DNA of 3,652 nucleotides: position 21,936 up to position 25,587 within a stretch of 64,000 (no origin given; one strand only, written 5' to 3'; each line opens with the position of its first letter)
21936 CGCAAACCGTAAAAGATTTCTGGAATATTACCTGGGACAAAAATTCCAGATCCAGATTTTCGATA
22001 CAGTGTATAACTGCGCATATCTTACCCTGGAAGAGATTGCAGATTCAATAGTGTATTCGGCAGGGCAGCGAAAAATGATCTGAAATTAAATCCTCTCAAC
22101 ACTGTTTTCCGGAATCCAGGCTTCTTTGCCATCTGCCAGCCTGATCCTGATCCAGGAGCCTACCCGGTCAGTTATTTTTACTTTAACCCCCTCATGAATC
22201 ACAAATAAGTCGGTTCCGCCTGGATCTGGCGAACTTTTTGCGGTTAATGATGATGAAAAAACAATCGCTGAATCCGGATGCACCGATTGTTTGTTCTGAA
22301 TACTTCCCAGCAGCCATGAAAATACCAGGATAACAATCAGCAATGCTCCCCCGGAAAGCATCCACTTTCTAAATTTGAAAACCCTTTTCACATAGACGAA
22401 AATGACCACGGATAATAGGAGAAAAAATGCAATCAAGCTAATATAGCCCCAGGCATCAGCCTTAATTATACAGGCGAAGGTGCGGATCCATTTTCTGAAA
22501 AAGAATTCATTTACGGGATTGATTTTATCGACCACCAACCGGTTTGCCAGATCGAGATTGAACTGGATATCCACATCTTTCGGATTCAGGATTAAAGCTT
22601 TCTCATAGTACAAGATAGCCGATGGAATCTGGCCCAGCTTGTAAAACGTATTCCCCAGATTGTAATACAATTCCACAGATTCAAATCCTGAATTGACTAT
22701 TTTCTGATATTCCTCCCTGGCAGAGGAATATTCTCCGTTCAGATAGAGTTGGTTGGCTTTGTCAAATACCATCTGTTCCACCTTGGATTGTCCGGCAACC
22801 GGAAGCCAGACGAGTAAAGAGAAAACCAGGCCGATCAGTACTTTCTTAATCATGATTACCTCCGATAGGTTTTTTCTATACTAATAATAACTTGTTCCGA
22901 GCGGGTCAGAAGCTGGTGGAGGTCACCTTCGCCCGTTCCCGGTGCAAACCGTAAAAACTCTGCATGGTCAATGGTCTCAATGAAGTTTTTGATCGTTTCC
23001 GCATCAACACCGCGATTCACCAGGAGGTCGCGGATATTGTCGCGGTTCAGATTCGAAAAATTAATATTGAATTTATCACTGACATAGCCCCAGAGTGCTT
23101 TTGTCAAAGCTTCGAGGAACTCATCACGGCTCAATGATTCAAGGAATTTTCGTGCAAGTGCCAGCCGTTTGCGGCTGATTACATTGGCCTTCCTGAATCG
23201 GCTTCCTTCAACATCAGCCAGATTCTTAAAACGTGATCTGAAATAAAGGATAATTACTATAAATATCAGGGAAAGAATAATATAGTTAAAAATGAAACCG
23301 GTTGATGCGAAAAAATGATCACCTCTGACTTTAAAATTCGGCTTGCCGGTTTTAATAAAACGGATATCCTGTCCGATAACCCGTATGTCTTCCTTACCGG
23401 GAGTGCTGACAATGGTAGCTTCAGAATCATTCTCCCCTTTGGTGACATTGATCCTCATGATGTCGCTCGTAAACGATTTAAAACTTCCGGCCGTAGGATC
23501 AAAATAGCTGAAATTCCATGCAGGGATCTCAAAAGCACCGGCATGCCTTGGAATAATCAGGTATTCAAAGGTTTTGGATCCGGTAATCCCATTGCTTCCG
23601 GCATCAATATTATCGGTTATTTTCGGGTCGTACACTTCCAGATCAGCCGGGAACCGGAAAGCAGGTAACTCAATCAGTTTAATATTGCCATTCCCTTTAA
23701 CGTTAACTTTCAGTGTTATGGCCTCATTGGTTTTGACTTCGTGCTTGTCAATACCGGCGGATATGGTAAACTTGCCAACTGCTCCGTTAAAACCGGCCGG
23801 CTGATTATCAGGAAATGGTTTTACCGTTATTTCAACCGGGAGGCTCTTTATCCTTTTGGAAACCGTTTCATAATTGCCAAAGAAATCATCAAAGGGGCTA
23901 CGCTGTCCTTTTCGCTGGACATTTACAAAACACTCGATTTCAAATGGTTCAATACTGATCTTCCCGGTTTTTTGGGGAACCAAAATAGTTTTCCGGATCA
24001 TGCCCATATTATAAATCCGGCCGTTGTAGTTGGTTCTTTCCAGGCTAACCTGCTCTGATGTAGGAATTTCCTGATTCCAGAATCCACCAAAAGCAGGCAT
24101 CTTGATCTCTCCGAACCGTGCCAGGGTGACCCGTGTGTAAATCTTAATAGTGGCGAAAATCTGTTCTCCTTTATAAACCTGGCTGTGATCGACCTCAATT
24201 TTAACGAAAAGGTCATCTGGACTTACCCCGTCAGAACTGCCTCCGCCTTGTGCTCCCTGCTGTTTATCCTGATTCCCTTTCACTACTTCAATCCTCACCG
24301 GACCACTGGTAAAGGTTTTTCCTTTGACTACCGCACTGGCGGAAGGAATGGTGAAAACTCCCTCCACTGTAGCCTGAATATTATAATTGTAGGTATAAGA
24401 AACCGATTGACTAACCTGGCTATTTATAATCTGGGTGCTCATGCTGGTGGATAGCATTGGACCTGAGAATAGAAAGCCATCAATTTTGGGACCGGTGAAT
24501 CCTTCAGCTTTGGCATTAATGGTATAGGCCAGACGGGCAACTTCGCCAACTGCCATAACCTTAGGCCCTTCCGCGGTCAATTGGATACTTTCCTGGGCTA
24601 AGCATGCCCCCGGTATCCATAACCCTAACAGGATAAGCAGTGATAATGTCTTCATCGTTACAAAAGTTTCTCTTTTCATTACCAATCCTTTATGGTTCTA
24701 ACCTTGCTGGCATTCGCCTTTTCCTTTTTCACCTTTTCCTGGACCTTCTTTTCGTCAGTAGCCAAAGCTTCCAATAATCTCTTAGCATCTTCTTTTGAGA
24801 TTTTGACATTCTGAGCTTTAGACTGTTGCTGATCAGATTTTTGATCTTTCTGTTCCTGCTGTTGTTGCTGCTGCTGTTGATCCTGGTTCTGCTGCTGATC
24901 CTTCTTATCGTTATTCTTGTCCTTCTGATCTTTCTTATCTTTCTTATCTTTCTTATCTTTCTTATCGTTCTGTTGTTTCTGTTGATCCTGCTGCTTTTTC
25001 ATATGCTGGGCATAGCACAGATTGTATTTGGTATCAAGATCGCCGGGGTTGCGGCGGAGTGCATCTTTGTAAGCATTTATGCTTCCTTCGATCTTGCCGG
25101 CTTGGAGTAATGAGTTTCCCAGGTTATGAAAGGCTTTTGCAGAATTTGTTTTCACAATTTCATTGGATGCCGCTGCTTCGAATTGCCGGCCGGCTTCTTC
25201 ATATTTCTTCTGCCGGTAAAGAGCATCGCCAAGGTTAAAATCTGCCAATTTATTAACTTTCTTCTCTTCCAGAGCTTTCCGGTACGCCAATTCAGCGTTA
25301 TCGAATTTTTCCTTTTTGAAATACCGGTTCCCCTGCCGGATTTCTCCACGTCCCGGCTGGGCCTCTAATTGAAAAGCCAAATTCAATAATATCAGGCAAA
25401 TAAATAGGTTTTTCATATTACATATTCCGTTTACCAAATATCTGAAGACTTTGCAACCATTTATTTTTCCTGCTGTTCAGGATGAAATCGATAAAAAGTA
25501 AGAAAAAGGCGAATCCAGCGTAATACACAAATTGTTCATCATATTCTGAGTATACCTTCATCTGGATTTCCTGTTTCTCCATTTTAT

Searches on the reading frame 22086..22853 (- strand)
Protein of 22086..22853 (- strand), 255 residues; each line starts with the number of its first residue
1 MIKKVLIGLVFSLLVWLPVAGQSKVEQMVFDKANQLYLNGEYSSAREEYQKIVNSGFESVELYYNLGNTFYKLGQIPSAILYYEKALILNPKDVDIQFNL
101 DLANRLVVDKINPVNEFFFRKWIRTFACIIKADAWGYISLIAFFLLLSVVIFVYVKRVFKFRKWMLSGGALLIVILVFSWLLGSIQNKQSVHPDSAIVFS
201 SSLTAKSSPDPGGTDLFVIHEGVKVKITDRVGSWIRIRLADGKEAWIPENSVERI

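Call 67: search_protein_families(library=pfam, proteins=[window:22086-22853:-], max_evalue=0.001)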
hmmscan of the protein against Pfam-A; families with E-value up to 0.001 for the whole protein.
window:22086-22853:- (255 aa): 9 families
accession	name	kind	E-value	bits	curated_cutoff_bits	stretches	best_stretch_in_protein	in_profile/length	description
PF07719.23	TPR_2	-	8.3e-12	44.7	27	1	61-93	2-34/34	Tetratricopeptide repeat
PF00515.34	TPR_1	-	3.5e-11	42.8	27.8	1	61-93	2-34/34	Tetratricopeptide repeat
PF13414.12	TPR_11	-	7.1e-11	42.1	26.8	2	67-100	1-34/42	TPR repeat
PF08239.17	SH3_3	-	1.1e-07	32.4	27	1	206-249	6-50/54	Bacterial SH3 domain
PF13181.12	TPR_8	-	4.1e-06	27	25.7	1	61-93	2-34/34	Tetratricopeptide repeat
PF13431.12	TPR_17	-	6.2e-06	26.5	24.4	0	82-100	1-19/34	Tetratricopeptide repeat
PF13428.12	TPR_14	-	8.9e-06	26.3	23.5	0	61-100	2-41/44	Tetratricopeptide repeat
PF13432.12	TPR_16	-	2.4e-05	25.1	32.7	1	31-93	2-64/65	Tetratricopeptide repeat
PF13424.12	TPR_12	-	0.00096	19.7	30.1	0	58-87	43-72/77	Tetratricopeptide repeat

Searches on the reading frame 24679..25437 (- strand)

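Call 67: search_protein_families(library=pfam, proteins=[window:24679-25437:-], max_evalue=0.001)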
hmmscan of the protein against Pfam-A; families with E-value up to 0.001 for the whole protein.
window:24679-25437:- (252 aa): 11 families
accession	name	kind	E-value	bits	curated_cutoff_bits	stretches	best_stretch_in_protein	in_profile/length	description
PF07719.23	TPR_2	-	2e-14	52.9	27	1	100-133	1-34/34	Tetratricopeptide repeat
PF13432.12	TPR_16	-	7.9e-14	52.2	32.7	1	34-90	2-58/65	Tetratricopeptide repeat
PF00515.34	TPR_1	-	1.6e-11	43.9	27.8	1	100-132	1-33/34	Tetratricopeptide repeat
PF13181.12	TPR_8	-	1.9e-09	37.3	25.7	0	100-132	1-33/34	Tetratricopeptide repeat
PF13414.12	TPR_11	-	9.5e-09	35.2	26.8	2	107-146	1-40/42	TPR repeat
PF13374.12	TPR_10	-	2e-06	28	27.5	0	100-129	2-31/42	Tetratricopeptide repeat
PF14559.12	TPR_19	-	2.5e-06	28.1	25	0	110-149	1-40/68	Tetratricopeptide repeat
PF13424.12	TPR_12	-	3.1e-06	27.7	30.1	1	67-129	7-74/77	Tetratricopeptide repeat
PF24575.1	TPR_Slam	-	2.2e-05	25.3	35.2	0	39-86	57-104/104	Surface lipoprotein assembly modifier, N-terminal TPR repeats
PF13428.12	TPR_14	-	0.00011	23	23.5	0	102-141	3-42/44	Tetratricopeptide repeat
PF13176.12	TPR_7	-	0.0008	19.8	27.9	0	102-133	1-34/36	Tetratricopeptide repeat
